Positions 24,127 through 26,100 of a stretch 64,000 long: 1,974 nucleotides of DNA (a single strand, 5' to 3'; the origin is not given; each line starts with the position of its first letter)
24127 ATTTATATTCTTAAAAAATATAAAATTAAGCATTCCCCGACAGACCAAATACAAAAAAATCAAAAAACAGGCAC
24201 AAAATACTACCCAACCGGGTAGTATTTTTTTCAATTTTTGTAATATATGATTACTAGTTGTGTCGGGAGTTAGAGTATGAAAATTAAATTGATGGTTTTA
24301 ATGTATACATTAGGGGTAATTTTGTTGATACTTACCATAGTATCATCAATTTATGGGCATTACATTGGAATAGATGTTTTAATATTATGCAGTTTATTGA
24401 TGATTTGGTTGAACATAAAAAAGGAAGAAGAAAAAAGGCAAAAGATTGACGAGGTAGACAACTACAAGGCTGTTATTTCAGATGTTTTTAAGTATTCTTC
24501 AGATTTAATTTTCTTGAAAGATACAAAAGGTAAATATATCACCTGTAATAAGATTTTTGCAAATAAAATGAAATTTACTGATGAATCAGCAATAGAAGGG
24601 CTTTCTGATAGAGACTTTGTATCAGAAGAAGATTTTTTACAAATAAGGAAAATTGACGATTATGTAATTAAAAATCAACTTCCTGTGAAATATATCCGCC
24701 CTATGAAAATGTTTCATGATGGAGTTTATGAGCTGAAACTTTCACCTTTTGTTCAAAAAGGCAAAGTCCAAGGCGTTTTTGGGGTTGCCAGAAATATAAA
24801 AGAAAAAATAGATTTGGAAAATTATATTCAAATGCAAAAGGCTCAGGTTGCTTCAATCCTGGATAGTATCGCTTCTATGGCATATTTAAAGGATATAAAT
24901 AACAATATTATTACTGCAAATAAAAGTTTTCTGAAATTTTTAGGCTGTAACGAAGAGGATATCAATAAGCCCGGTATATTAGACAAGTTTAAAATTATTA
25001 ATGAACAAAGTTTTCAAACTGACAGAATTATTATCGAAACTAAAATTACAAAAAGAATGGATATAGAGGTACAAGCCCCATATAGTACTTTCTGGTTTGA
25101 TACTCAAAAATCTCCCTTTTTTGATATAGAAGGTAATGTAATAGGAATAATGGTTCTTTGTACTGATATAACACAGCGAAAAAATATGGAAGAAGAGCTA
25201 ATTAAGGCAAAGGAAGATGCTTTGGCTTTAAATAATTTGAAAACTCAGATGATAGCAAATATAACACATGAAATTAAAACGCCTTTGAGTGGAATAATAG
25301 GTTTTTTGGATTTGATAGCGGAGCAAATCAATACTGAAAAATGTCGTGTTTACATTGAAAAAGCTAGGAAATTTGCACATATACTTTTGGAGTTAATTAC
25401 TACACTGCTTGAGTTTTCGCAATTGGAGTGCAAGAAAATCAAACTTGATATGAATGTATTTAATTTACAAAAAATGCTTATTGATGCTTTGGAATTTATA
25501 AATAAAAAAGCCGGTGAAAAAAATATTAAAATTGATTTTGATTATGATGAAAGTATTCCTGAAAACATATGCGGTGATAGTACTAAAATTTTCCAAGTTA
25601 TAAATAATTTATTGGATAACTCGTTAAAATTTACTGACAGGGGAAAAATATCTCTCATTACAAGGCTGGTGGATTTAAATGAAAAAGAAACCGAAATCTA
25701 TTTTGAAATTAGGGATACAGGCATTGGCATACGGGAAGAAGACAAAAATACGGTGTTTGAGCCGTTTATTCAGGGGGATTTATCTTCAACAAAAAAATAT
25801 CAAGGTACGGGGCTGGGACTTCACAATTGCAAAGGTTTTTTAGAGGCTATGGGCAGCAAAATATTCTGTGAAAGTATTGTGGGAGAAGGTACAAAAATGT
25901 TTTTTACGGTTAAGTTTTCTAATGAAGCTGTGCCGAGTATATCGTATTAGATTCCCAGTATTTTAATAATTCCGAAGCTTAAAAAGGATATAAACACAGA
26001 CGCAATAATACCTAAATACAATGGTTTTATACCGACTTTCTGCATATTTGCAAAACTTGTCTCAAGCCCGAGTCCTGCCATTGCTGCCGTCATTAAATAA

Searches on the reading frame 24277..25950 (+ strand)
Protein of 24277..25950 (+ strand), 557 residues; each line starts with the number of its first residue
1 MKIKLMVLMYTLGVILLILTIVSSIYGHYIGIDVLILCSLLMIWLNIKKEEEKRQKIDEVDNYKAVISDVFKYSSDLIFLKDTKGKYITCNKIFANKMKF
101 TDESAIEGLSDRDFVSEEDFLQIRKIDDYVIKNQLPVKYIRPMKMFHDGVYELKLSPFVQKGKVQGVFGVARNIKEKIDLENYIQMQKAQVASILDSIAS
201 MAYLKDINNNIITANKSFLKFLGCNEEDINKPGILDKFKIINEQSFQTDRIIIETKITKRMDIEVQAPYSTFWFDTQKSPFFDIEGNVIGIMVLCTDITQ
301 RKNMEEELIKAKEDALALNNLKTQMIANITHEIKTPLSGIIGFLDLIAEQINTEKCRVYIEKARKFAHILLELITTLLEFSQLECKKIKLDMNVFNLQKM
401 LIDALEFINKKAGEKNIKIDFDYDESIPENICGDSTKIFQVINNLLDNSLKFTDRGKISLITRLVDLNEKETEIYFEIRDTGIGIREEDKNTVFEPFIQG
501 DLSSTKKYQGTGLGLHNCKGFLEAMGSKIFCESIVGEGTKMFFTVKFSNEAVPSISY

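Call 35: search_protein_families(library=ncbifam, proteins=[window:24277-25950:+], max_evalue=0.00001)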
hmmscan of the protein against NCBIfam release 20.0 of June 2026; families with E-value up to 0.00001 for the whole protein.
window:24277-25950:+ (557 aa): 69 families (the best 25 are shown)
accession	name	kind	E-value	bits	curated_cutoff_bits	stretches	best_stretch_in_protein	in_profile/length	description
NF008302.0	PRK11091.1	equivalog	3.6e-59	200.7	838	2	185-547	151-505/779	aerobic respiration two-component sensor histidine kinase ArcB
NF008318.0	PRK11107.1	equivalog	3.3e-58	197.5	890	1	307-551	278-522/920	two-component sensor histidine kinase BarA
TIGR02956.1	TMAO_torS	equivalog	6.4e-54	183.4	676.5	1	310-548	452-683/967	TMAO reductase system sensor histidine kinase/response regulator TorS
NF011874.0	PRK15347.1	equivalog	3.7e-48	164.3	852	1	306-553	382-620/921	two component system sensor kinase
NF041947.1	LuxQ_Vibrio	equivalog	4e-48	164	1200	1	189-547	349-696/843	quorum-sensing autoinducer 2 sensor kinase/phosphatase LuxQ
NF046044.1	PnpS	equivalog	1.8e-47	162.2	400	1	180-544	46-388/390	two-component system histidine kinase PnpS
NF045901.1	HisKinLetSLeg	equivalog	1.1e-42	146.1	1650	1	299-546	272-517/906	two-component system sensor histidine kinase LetS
NF008468.0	PRK11360.1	equivalog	2.3e-42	145.2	646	1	176-549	254-610/616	two-component system sensor histidine kinase AtoS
NF038297.2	hybrid_HK_HrmK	equivalog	2.1e-41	142.2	725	1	296-542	209-452/607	hybrid histidine kinase/response regulator HrmK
NF047874.1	MASE3_PAS_HK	subfamily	9.9e-41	140.2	560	1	173-547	249-625/655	MASE3 domain-containing sensor histidine kinase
NF008099.0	PRK10841.1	equivalog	1.4e-40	138.9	920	1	291-540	440-683/949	two-component system sensor histidine kinase RcsC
NF033092.0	HK_WalK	equivalog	2.4e-38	132.1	725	1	186-545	255-592/594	cell wall metabolism sensor histidine kinase WalK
TIGR02966.1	phoR_proteo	equivalog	5.4e-38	130.9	334.2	1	188-542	5-330/333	phosphate regulon sensor histidine kinase PhoR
NF008543.0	PRK11466.1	equivalog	2.7e-36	124.8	982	1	310-543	432-658/914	TMAO reductase system sensor histidine kinase/response regulator TorS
NF045911.1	TCSHisKinNblS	equivalog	1.8e-33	115.8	1000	1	184-546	261-619/621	two-component system sensor histidine kinase NblS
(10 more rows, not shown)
